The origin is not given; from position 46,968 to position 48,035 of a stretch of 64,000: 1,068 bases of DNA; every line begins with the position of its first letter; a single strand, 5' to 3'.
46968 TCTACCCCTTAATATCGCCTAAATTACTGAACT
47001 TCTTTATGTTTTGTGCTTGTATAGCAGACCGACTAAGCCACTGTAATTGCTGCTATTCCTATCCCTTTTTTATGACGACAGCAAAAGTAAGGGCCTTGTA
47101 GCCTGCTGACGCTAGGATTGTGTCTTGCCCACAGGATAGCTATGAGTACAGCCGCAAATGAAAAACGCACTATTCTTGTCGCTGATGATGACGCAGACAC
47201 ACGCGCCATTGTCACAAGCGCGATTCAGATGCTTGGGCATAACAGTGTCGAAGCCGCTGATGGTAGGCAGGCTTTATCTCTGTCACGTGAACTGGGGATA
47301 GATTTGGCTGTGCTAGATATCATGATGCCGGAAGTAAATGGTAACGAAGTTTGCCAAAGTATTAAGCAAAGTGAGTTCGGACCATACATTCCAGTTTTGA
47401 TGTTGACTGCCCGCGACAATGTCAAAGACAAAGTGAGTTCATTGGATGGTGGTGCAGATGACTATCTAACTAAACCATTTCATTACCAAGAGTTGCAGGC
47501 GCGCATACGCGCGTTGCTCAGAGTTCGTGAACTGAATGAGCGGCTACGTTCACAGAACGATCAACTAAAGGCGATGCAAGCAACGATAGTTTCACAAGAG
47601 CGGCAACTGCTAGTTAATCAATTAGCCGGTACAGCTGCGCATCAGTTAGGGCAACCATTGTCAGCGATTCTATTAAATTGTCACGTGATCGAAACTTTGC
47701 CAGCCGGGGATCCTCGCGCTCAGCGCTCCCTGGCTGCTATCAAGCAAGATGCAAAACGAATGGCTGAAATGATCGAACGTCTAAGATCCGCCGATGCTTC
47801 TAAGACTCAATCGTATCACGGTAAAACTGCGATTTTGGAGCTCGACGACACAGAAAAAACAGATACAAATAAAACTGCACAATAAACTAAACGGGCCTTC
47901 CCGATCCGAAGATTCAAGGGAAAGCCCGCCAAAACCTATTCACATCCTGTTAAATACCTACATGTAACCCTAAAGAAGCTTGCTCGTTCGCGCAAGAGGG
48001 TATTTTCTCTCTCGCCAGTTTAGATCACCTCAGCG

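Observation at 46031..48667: Regulatory knot: Glu-for-Asp pseudo-receiver, REC-HisKA protein lacking an ATPase domain, and an ECF sigma factor with no anti-sigma gene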

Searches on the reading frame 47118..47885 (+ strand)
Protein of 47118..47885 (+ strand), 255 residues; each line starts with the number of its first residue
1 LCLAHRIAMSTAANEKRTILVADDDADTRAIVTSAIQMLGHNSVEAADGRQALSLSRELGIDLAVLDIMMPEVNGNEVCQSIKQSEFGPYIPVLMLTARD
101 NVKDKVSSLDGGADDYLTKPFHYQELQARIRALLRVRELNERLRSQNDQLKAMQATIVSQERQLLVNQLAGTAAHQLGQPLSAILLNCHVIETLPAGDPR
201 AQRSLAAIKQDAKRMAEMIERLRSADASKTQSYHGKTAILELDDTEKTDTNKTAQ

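Call 3: search_protein_families(library=pfam, proteins=[window:47118-47885:+], max_evalue=0.1)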
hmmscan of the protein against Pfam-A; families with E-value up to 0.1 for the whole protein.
window:47118-47885:+ (255 aa): 3 families
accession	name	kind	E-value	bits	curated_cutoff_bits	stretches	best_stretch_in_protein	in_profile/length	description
PF00072.30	Response_reg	-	7.2e-27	94.2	30.2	1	19-131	1-111/111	Response regulator receiver domain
PF00512.31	HisKA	-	5.5e-09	36.4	26.9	1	167-223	3-58/66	His Kinase A (phospho-acceptor) domain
PF06490.17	FleQ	-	0.019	15.8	22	1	18-131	1-104/108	Flagellar regulatory protein FleQ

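Call 4: search_protein_families(library=ncbifam, proteins=[window:47118-47885:+], max_evalue=0.1)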
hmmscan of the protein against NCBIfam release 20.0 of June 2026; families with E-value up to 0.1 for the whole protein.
window:47118-47885:+ (255 aa): 110 families (the best 25 are shown)
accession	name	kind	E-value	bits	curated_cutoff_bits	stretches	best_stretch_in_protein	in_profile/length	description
NF045944.1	ResRegRpaBCyano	equivalog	5.9e-36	124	330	1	20-163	1-144/229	response regulator transcription factor RpaB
NF007135.0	PRK09581.1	equivalog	1.6e-32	113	474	1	18-157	4-143/457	PleD family two-component system response regulator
TIGR02154.1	PhoB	equivalog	4.3e-32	111.2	296.2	1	16-155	2-144/226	phosphate regulon transcriptional regulator PhoB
NF041733.1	resp_reg_CseB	equivalog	5.8e-30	104.3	350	1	18-155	2-135/228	two-component system response regulator CseB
NF040689.1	MtrAB_MtrA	equivalog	2.3e-29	102.3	300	1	19-160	1-134/219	MtrAB system response regulator MtrA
NF008199.0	PRK10955.1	equivalog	2.6e-28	99.5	341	1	18-154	3-135/232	envelope stress response regulator transcription factor CpxR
NF033117.2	vanR_ACDEGLN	exception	1.2e-27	97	350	1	19-162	1-142/226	VanR-ABDEGLN family response regulator transcription factor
TIGR01387.1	cztR_silR_copR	subfamily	1.2e-27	96.9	279.2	1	19-154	1-136/218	heavy metal response regulator transcription factor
NF012227.0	AdeR_RR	equivalog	1.6e-27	96.6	340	1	14-154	9-146/239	efflux system response regulator transcription factor AdeR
NF053854.1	RespRegPhoBBctds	equivalog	2.9e-27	95.5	270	1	19-168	1-151/225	two-component system response regulator PhoB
NF041734.1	resp_reg_RppA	equivalog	3.7e-27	95.2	250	1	19-163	3-149/229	two-component system response regulator RppA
NF033120.0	vanR_FM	exception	8.2e-27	94.3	460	1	17-164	4-149/231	vancomycin resistance response regulator transcription factor, VanR-F/VanR-M family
NF040534.1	resp_reg_YycF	equivalog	1.7e-26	92.9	340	1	18-153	2-133/231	response regulator YycF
NF007005.1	PRK09468.1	equivalog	8.1e-26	90.9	331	1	15-139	2-124/237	osmolarity response regulator transcription factor OmpR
NF008296.0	PRK11083.1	equivalog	9.4e-26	90.6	273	1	16-142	3-126/228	two-component system response regulator CreB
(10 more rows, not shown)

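Call 8: search_solved_structures(query=window:47142-47885:+, max_evalue=0.001, show_alignments=2)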
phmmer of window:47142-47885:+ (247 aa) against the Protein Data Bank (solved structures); distinct sequences matched with E-value up to 0.001: 267 (the best 60 are shown).
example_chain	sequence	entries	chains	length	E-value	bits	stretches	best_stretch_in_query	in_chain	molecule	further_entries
9g85_A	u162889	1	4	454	4.4e-26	95.4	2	11-139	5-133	Response regulator PleD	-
2wb4_A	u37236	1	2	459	4.5e-26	95.4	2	11-139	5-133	DIGUANYLATE CYCLASE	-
9g86_A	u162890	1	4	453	4.7e-26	95.3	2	11-139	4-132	Response regulator PleD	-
1w25_A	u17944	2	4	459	4.9e-26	95.3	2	11-139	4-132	STALKED-CELL DIFFERENTIATION CONTROLLING PROTEIN | RESPONSE REGULATOR PLED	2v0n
9dvt_R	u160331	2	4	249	5.7e-26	95.1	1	9-130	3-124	DNA-binding dual master transcriptional regulator RpaA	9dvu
1mvo_A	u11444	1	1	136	2.4e-25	93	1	9-133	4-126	PhoP response regulator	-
4uhj_A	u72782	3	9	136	1.8e-24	90.2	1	10-133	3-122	TRANSCRIPTIONAL REGULATORY PROTEIN CPXR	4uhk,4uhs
8fk2_A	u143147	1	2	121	4.5e-24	88.8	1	10-129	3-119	Putative response regulator CovR VicR-like protein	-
3nhz_A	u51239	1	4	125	5.1e-24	88.7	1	8-127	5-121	Two component system transcriptional regulator mtrA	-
2gwr_A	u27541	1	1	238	1.7e-23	86.9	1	8-129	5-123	DNA-binding response regulator mtrA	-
1nxo_A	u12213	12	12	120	5.5e-23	85.3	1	10-127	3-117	DNA-binding response regulator | Response regulator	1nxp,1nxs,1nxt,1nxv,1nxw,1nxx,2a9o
6eb7_A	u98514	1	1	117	9.9e-23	84.5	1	10-127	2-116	DNA-binding response regulator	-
5x5j_A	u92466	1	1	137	8.5e-22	81.4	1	8-130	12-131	AdeR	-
2zwm_A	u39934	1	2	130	8.7e-22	81.4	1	9-128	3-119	Transcriptional regulatory protein yycF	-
5xjp_A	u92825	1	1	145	9.5e-22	81.3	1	8-130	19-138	AdeR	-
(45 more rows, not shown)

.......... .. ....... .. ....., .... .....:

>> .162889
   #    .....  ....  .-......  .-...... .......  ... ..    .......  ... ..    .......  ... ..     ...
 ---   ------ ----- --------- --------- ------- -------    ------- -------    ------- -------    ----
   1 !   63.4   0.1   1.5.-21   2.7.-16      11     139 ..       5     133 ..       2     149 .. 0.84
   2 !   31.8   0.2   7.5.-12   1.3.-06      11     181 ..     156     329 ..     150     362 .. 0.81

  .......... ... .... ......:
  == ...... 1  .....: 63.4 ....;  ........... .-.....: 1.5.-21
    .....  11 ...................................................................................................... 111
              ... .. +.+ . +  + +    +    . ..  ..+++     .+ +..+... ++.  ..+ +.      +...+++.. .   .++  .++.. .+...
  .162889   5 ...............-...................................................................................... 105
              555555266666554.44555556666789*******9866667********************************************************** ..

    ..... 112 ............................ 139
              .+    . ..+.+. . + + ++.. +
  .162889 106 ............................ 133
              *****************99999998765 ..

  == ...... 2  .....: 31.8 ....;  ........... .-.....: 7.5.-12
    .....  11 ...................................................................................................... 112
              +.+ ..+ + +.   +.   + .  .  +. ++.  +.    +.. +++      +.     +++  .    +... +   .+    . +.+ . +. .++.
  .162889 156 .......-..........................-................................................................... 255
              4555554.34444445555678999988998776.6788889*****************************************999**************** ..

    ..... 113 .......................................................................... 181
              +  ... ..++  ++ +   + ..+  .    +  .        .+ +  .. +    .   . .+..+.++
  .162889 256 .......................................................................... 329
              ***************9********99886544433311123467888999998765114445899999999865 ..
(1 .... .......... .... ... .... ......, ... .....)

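Call 16: find_homologous_proteins(query=window:47142-47885:+, max_evalue=0.001)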
Query window:47142-47885:+ (247 aa): 7422 proteins with E <= 0.001 among 8000 candidates; the best 120 are listed.
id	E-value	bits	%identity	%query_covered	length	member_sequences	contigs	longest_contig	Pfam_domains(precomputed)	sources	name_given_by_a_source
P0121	3.2e-151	519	100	100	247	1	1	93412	PF00512.32,PF00072.31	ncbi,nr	ncbi:MAG: response regulator [Oligoflexia bacterium]|nr:response regulator [Oligoflexia bacterium]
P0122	6.7e-127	440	89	95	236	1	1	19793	PF00512.32,PF00072.31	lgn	-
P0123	9.7e-108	377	74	94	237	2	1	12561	PF00512.32,PF00072.31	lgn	-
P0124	1.1e-107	377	75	94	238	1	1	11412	PF00512.32,PF00072.31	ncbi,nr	ncbi:MAG: response regulator [Deltaproteobacteria bacterium]|nr:response regulator [Deltaproteobacte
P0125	6.0e-107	374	74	95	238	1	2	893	PF00512.32,PF00072.31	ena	-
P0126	1.3e-106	373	73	96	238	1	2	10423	PF00512.32,PF00072.31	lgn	-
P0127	1.3e-106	373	74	95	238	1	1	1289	PF00512.32,PF00072.31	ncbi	-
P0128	2.4e-106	372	74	94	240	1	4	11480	PF00512.32,PF00072.31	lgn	-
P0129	1.5e-105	370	71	96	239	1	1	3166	PF00512.32,PF00072.31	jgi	jgi:DNA-binding response OmpR family regulator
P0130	1.8e-105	370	72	95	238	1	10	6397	PF00512.32,PF00072.31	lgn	-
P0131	2.7e-105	369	73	94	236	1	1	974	PF00512.32,PF00072.31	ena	-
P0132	1.5e-103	363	73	94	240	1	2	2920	PF00512.32,PF00072.31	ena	-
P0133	5.1e-103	362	72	94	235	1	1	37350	PF00512.32,PF00072.31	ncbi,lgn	-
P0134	6.8e-101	355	69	95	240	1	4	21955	PF00512.32,PF00072.31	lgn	-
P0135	2.1e-100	353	69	94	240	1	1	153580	PF00512.32,PF00072.31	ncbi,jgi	jgi:DNA-binding response OmpR family regulator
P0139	1.4e-86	308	63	91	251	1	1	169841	PF00512.32,PF00072.31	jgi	-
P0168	2.4e-81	291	59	95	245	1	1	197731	PF00512.32,PF00072.31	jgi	-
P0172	1.6e-80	288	61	91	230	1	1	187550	PF00512.32,PF00072.31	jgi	-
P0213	2.9e-77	277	59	93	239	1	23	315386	PF00512.32,PF00072.31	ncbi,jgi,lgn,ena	jgi:DNA-binding response OmpR family regulator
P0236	1.1e-75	272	55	92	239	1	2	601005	PF00512.32,PF00072.31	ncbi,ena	-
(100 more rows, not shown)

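Call 20: find_encoding_contigs(protein=P0236, flank=8000, max_places=1)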
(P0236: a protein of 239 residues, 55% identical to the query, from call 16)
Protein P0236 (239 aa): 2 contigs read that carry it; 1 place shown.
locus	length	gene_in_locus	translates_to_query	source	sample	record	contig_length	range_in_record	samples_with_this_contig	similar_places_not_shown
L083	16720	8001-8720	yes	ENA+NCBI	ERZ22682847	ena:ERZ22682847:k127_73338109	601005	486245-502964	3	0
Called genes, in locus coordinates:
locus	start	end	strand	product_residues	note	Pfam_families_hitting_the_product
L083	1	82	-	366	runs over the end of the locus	PF01471:PG_binding_1 (faint)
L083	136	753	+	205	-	-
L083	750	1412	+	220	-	PF00702:Hydrolase, PF13419:HAD_2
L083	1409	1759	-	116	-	-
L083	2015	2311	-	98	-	-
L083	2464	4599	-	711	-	-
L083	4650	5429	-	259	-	PF00041:fn3, PF00404:Dockerin_1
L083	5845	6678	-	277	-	-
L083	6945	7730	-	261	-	PF00072:Response_reg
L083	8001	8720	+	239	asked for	PF00072:Response_reg, PF00512:HisKA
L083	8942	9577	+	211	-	PF00072:Response_reg (faint)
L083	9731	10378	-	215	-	PF07638:Sigma70_ECF (weak), PF04542:Sigma70_r2, PF08281:Sigma70_r4_2, PF04545:Sigma70_r4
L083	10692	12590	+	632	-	PF02784:Orn_Arg_deC_N, PF17810:Arg_decarb_HB, PF17944:Arg_decarbox_C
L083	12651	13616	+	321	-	PF01916:DS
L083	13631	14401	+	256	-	PF13476:AAA_23, PF00005:ABC_tran, PF02463:SMC_N, PF13555:AAA_29 (weak), PF13304:AAA_21 (faint)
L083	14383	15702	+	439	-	PF00950:ABC-3, PF02742:Fe_dep_repr_C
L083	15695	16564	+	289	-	PF00950:ABC-3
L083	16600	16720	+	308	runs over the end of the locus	PF17773:UPF0176_N, PF00581:Rhodanese, PF12368:Rhodanese_C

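Call 21: find_encoding_contigs(protein=P0213, flank=8000, max_places=1)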
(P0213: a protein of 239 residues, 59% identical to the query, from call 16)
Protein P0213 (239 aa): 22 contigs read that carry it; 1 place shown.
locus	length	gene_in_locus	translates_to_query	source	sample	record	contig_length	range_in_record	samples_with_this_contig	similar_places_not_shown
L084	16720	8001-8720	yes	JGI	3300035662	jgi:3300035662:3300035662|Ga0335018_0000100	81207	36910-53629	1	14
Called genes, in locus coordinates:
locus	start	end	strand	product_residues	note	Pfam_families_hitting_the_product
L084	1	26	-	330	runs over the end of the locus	PF04055:Radical_SAM, PF06968:BATS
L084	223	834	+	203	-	PF00702:Hydrolase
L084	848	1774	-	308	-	PF00490:ALAD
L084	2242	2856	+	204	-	PF04542:Sigma70_r2, PF04545:Sigma70_r4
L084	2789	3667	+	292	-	PF01514:YscJ_FliF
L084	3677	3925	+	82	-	-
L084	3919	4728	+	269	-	PF01052:FliMN_C (weak)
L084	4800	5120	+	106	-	-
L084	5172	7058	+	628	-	PF00771:FHIPEP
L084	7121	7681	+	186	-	PF13428:TPR_14 (faint), PF07719:TPR_2 (faint), PF04733:Coatomer_E, PF00515:TPR_1 (faint), PF13176:TPR_7 (faint), PF13431:TPR_17 (faint), PF13432:TPR_16 (weak), PF14559:TPR_19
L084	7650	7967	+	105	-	-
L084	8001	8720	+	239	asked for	PF00072:Response_reg, PF00512:HisKA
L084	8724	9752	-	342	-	PF03706:LPG_synthase_TM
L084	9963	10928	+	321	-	PF01612:DNA_pol_A_exo1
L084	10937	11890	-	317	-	PF03328:HpcH_HpaI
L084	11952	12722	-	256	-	-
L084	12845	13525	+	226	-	PF00578:AhpC-TSA, PF08534:Redoxin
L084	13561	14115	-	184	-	-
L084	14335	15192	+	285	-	PF17680:FlgO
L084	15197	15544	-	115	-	-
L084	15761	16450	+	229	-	-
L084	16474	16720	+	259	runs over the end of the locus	-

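Call 22: find_related_loci(query=A2, collection=metagenome_contigs, flank=8000)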
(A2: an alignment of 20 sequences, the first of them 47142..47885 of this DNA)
Query A2 (247 aa) in metagenome_contigs; peptide patterns used: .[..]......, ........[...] (x = any residue, [..] = any of these).
600 stretches matched a pattern (row limit reached: there are more); 599 encode a relative of the query (tblastn E <= 1e-3); the best 80 are kept; 80 distinct loci.
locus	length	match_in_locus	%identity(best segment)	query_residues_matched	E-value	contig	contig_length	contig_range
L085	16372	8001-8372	47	1-127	3e-32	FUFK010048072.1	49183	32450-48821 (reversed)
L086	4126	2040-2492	42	9-159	1e-30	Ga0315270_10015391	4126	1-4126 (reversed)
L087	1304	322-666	46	11-127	1e-29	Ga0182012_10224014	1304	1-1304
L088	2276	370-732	42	7-127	3e-29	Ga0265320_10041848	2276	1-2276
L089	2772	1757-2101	48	10-127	6e-29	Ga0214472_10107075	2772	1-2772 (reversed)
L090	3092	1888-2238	47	11-127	8e-29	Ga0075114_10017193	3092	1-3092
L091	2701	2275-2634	47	6-127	5e-29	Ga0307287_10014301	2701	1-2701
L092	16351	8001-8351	47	11-127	9e-29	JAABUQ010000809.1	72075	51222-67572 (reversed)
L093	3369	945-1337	44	6-135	1e-28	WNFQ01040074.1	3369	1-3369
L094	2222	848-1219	44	4-127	2e-28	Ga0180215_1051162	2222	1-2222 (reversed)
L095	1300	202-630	45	10-157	1e-28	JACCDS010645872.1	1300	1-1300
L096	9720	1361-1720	43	8-127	3e-28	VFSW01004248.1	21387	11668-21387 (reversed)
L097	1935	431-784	46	10-127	3e-28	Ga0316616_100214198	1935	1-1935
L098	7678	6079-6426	44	9-127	1e-27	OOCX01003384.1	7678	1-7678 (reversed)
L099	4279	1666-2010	44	11-127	6e-28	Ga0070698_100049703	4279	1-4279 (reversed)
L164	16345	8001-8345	45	11-127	1e-24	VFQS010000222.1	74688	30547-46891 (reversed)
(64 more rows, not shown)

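Call 61: find_encoding_contigs(protein=P0168, flank=6000, max_places=1)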
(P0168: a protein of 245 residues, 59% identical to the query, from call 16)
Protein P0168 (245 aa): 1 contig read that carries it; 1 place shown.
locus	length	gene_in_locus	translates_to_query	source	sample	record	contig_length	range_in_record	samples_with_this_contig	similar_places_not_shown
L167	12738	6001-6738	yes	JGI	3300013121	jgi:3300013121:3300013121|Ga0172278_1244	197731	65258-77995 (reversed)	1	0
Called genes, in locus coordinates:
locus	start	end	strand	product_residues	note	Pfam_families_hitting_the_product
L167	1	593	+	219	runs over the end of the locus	PF04542:Sigma70_r2, PF04545:Sigma70_r4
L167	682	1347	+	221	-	PF01514:YscJ_FliF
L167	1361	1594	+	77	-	-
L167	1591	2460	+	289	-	-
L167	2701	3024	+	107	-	-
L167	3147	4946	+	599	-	PF00771:FHIPEP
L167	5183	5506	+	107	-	-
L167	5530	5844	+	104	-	-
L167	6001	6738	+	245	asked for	PF00072:Response_reg, PF00512:HisKA (weak)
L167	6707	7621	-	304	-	PF10727:Rossmann-like (weak), PF10728:DUF2520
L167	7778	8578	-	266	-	PF03706:LPG_synthase_TM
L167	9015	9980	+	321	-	PF01612:DNA_pol_A_exo1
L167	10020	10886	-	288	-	PF03328:HpcH_HpaI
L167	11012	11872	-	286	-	-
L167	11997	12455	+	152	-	PF08534:Redoxin, PF00578:AhpC-TSA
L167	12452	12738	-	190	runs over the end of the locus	-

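Call 62: find_encoding_contigs(protein=P0172, flank=6000, max_places=1)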
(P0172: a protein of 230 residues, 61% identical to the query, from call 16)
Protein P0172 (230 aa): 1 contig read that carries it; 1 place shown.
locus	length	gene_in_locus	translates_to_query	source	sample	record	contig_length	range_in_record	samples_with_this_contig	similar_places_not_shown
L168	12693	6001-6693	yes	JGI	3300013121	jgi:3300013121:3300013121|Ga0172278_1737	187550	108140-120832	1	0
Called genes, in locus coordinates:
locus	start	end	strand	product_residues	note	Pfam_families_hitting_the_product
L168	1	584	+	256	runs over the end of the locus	PF01514:YscJ_FliF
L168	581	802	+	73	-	-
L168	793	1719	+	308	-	-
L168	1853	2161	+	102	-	-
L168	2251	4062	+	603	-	PF00771:FHIPEP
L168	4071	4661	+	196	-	PF13428:TPR_14 (faint), PF13424:TPR_12 (faint), PF00515:TPR_1 (faint), PF07719:TPR_2 (faint), PF13176:TPR_7 (faint), PF13374:TPR_10 (faint), PF14559:TPR_19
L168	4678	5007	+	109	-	-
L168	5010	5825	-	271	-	PF00072:Response_reg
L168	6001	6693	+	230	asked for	PF00072:Response_reg, PF00512:HisKA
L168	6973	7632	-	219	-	PF07638:Sigma70_ECF (weak), PF04542:Sigma70_r2, PF08281:Sigma70_r4_2, PF04545:Sigma70_r4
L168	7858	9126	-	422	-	-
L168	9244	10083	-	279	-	PF13641:Glyco_tranf_2_3, PF00535:Glycos_transf_2, PF10111:Glyco_tranf_2_2 (weak)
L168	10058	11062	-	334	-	PF03706:LPG_synthase_TM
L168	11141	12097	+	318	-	PF01612:DNA_pol_A_exo1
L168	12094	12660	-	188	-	-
